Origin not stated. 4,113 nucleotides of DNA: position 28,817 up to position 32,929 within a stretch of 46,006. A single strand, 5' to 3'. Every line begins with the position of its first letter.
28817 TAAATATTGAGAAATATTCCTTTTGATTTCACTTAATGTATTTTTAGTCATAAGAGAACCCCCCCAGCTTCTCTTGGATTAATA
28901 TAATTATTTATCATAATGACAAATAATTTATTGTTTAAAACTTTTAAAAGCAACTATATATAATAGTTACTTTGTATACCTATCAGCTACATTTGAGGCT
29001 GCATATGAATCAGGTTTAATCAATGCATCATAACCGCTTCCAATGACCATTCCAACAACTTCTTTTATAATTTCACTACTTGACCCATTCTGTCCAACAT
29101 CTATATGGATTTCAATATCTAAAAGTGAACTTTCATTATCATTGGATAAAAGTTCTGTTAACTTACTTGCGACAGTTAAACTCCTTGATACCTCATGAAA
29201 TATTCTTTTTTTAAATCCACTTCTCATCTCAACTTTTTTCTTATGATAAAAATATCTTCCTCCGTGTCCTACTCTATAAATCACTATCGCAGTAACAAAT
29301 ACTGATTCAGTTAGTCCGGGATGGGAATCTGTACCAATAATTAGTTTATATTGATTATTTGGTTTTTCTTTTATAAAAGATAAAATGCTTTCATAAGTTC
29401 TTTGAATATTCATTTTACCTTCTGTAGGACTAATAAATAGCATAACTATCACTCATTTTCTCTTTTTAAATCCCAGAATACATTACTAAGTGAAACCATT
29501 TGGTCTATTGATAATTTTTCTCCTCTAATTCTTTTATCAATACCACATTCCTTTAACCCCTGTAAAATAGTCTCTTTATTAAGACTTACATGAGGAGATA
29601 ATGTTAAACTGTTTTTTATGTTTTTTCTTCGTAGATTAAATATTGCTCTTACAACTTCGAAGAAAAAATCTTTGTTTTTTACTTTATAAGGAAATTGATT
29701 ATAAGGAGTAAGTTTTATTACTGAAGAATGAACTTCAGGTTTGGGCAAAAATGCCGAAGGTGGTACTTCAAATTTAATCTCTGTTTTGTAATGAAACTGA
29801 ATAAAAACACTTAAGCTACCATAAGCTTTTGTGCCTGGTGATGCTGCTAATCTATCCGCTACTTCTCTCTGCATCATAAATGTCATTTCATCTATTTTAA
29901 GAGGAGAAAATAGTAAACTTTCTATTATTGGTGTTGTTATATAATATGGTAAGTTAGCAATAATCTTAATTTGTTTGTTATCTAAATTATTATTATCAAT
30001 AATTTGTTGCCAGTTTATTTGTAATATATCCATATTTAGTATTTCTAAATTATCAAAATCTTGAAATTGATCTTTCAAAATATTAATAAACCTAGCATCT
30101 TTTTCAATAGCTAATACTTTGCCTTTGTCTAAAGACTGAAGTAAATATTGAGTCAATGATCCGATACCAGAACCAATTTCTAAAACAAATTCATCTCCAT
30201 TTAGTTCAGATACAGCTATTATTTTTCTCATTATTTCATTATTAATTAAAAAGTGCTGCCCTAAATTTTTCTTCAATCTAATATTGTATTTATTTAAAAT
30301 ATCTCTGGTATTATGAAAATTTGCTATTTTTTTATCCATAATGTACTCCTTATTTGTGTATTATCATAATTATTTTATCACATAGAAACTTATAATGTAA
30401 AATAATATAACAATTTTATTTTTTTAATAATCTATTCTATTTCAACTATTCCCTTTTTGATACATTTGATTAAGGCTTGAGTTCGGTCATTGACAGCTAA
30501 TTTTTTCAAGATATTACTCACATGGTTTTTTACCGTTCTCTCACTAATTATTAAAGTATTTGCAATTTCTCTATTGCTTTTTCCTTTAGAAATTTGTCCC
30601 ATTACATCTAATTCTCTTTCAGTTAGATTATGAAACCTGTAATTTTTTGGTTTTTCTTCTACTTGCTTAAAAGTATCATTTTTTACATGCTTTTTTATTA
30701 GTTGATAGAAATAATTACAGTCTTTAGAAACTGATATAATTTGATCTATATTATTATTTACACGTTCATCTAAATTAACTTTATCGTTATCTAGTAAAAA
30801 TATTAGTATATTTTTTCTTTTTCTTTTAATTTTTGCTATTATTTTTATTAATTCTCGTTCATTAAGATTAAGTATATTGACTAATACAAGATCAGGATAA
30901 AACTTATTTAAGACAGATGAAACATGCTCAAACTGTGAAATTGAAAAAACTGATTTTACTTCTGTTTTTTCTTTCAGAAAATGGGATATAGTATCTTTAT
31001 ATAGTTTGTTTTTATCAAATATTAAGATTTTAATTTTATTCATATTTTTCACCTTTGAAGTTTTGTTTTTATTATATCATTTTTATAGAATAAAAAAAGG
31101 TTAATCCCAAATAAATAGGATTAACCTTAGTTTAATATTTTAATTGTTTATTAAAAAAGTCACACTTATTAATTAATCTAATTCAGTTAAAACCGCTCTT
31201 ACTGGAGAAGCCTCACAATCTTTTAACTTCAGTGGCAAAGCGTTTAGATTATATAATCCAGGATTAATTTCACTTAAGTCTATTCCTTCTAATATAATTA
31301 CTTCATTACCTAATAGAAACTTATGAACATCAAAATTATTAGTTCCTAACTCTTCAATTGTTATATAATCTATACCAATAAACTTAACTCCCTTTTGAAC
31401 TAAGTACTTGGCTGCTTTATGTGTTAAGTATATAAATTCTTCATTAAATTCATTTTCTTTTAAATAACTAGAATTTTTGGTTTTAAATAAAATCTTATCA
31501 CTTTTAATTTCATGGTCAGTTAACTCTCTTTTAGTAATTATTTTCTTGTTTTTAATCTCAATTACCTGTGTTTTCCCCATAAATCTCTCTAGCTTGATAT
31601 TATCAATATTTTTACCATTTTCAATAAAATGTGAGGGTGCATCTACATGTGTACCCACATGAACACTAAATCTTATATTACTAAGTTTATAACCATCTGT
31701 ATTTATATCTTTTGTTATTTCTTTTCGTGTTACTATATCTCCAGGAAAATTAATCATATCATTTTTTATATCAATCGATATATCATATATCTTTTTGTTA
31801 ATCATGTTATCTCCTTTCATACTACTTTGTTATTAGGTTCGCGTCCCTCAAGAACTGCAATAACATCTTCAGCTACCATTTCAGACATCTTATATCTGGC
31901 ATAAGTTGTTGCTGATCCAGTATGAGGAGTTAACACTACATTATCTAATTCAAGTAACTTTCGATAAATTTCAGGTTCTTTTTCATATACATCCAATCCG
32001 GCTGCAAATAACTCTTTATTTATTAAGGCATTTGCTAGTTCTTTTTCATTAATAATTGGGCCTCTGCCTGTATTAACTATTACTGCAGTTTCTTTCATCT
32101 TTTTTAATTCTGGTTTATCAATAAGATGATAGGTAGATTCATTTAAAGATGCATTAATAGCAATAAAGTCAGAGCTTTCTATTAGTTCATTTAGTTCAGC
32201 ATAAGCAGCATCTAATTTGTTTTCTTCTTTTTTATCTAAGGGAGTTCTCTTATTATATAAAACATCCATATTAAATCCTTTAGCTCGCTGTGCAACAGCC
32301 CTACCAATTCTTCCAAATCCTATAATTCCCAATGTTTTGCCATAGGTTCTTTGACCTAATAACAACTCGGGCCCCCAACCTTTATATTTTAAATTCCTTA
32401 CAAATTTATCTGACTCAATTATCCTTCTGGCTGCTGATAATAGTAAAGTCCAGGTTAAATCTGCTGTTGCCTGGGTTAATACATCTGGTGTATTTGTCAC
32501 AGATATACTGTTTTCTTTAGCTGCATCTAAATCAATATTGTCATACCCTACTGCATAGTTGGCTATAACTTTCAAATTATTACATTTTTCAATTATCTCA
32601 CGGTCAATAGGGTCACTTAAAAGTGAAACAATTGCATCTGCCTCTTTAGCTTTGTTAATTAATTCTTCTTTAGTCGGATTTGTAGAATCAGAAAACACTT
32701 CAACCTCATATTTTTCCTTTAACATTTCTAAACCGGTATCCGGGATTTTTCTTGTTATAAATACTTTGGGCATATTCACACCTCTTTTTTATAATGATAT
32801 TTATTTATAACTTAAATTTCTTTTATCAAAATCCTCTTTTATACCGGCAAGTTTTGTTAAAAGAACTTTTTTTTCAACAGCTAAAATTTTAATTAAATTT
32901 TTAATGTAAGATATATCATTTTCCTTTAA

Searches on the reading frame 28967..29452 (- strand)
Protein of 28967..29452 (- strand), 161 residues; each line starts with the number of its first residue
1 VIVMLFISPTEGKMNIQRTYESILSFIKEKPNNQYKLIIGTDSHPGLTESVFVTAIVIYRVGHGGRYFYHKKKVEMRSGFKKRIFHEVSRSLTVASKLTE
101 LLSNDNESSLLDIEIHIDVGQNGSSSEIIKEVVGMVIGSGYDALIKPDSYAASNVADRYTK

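Call 52: search_protein_families(library=pfam, proteins=[window:28967-29452:-], max_evalue=0.00001)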
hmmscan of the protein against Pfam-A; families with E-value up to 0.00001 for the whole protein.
window:28967-29452:- (161 aa): 1 family
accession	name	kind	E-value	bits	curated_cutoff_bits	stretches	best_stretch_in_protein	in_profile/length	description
PF04308.18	RNaseH_like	-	1.1e-53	181.5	25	1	20-161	3-145/145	Ribonuclease H-like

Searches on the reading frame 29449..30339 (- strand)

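Call 52: search_protein_families(library=pfam, proteins=[window:29449-30339:-], max_evalue=0.00001)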
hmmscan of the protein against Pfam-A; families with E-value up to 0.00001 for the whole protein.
window:29449-30339:- (296 aa): 1 family
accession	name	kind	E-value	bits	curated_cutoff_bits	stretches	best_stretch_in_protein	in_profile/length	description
PF00398.26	RrnaAD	-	3.1e-61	207.2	24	1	21-288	3-261/263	Ribosomal RNA adenine dimethylase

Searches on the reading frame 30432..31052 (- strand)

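Call 52: search_protein_families(library=pfam, proteins=[window:30432-31052:-], max_evalue=0.00001)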
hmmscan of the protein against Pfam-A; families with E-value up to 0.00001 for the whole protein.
window:30432-31052:- (206 aa): 1 family
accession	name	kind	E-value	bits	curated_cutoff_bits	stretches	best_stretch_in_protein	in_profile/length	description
PF00196.25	GerE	-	2.8e-20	72.1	23.5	1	142-194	2-54/57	Bacterial regulatory proteins, luxR family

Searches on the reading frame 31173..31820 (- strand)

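Call 52: search_protein_families(library=pfam, proteins=[window:31173-31820:-], max_evalue=0.00001)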
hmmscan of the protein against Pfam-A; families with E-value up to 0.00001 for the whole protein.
window:31173-31820:- (215 aa): 1 family
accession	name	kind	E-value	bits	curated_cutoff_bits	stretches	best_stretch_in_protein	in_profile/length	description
PF04199.19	Cyclase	-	1.7e-24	87.1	23.1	1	12-156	1-141/142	Putative cyclase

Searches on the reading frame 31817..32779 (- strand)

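Call 52: search_protein_families(library=pfam, proteins=[window:31817-32779:-], max_evalue=0.00001)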
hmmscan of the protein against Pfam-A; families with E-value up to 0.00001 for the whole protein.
window:31817-32779:- (320 aa): 2 families
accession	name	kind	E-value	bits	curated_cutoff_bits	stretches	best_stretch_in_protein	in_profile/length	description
PF02826.25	2-Hacid_dh_C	-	1.5e-57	194.2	25.1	1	111-288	2-178/178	D-isomer specific 2-hydroxyacid dehydrogenase, NAD binding domain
PF00389.36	2-Hacid_dh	-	4.6e-36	123.9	24.6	1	6-319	1-133/134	D-isomer specific 2-hydroxyacid dehydrogenase, catalytic domain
